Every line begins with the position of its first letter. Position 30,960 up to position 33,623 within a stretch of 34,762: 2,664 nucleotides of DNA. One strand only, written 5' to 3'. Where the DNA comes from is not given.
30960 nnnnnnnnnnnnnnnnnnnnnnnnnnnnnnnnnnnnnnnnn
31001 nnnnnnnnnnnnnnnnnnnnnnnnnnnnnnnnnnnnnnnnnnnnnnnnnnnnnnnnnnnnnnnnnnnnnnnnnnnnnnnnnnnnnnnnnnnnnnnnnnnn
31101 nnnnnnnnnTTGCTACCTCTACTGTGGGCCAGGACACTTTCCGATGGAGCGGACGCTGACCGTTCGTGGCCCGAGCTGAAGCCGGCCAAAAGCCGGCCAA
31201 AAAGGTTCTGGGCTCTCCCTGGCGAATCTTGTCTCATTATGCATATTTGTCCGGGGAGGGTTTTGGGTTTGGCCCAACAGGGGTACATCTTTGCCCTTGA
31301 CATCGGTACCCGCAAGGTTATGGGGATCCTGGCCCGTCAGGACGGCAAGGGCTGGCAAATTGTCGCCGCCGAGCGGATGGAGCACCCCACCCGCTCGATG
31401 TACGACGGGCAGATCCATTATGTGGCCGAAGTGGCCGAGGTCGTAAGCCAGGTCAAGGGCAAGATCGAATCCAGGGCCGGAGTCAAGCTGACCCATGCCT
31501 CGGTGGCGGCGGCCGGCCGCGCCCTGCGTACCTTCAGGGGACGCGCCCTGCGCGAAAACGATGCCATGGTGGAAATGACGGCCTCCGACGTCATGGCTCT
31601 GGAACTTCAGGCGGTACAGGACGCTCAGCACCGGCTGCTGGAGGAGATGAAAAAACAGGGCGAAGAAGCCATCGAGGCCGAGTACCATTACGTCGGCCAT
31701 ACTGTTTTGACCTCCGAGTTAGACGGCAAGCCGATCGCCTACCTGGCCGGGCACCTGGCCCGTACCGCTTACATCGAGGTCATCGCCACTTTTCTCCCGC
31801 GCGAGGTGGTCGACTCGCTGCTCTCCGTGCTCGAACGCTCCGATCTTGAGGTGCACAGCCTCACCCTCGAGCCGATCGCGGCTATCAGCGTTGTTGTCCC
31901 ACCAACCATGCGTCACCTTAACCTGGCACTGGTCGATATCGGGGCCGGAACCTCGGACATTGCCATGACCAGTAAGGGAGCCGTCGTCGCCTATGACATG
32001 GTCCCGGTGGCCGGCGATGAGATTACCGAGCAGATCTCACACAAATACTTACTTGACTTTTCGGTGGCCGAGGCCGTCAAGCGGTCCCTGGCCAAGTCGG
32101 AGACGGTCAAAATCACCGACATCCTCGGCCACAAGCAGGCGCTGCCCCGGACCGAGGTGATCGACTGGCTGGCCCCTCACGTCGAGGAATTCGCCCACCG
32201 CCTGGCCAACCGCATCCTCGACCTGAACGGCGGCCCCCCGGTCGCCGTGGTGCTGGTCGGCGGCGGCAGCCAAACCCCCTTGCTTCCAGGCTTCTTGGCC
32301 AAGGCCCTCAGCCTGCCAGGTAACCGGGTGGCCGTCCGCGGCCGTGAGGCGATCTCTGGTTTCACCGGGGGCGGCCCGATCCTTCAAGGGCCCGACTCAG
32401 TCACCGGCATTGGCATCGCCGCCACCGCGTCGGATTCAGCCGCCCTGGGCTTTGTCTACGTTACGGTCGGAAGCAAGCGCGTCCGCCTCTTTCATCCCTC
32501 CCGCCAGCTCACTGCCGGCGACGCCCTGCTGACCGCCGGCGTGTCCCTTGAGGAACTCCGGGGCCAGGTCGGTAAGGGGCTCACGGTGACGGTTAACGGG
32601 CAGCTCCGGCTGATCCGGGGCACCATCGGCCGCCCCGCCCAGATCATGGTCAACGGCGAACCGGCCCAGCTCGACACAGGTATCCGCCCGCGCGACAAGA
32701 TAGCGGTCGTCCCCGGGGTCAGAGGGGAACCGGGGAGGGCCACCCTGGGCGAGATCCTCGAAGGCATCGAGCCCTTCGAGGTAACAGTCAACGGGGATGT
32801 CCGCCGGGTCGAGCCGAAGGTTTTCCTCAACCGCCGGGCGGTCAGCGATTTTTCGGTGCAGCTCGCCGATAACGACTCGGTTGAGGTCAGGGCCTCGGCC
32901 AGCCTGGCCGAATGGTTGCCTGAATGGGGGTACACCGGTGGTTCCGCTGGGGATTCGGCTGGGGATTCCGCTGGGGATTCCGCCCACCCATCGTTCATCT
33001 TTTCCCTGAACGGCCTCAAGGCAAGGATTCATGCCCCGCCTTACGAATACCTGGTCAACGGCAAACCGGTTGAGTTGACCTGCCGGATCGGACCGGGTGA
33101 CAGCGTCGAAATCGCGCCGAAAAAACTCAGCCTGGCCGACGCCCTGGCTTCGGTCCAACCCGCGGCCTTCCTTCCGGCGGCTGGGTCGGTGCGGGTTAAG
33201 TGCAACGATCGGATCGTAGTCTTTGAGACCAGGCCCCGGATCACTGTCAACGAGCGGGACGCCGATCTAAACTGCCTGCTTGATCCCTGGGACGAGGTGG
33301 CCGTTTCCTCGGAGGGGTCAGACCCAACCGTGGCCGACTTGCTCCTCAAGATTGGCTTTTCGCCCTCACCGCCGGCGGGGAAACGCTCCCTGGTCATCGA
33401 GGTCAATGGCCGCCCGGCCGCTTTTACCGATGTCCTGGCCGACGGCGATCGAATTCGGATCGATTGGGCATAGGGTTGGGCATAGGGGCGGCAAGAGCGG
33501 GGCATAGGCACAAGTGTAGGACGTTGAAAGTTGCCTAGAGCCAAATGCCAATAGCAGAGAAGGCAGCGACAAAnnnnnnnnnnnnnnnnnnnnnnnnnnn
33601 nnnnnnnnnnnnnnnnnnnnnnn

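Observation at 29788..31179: Miniature NosZ-like architecture: membrane-anchored beta-propeller fused to a complete CuA centre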

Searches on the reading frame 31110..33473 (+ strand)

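Call 3: search_protein_families(library=pfam, proteins=[window:31110-33473:+], max_evalue=0.01)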
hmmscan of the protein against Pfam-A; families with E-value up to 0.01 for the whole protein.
window:31110-33473:+ (787 aa): 6 families
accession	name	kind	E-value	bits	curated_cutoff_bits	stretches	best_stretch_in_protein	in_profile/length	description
PF02597.26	ThiS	-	7.8e-11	42.8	22.5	0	735-784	18-69/76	ThiS family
PF14450.12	FtsA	-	2e-10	41.6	31.8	1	273-405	1-107/127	Cell division protein FtsA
PF11104.14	PilM_2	-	3.6e-08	33.2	27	1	221-326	125-236/340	Type IV pilus assembly protein PilM;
PF06723.19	MreB_Mbl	-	1.5e-07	31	27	1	258-342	134-226/327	MreB/Mbl protein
PF14451.12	Ub-Mut7C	-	9.6e-07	29.1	23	0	762-784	51-73/81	Mut7-C ubiquitin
PF08841.16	DDR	-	6.9e-05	22.5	24.6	1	251-333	114-198/328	Diol dehydratase reactivase ATPase-like domain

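Call 4: search_protein_families(library=ncbifam, proteins=[window:31110-33473:+], max_evalue=0.01)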
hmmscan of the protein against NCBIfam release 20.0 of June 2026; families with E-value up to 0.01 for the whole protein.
window:31110-33473:+ (787 aa): 10 families
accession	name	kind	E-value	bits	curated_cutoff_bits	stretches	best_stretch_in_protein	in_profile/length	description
TIGR01174.1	ftsA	equivalog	6.4e-26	91.3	175.85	1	60-420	2-355/371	cell division protein FtsA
TIGR01175.1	pilM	subfamily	9.9e-15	54.4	133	1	222-403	133-309/348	type IV pilus assembly protein PilM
NF011660.0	PRK15080.1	equivalog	3.4e-12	46.2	182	1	239-333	115-204/277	ethanolamine utilization protein EutJ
NF007009.0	PRK09472.1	equivalog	9.8e-12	44.6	409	1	59-325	9-259/420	cell division protein FtsA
TIGR02529.1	EutJ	subfamily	9.7e-11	41.6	152.1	1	238-331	81-169/239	ethanolamine utilization protein EutJ family protein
NF045709.1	Amuc_1101_fam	equivalog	3e-07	29.6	650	1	272-403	180-311/608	Amuc_1101 family PilM-like pilus complex protein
NF010539.0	PRK13927.1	subfamily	8.6e-07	28.2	293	1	254-328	135-215/339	rod shape-determining protein MreB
NF010540.1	PRK13929.1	exception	5.8e-06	25.6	515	1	254-311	134-191/334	rod-share determining protein MreBH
TIGR00904.1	mreB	subfamily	1.5e-05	24.3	365.75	1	253-312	133-198/334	MreB/Mrl family cell shape determining protein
TIGR01687.1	moaD_arch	subfamily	0.0011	19.5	49.5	0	510-539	56-87/88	MoaD family protein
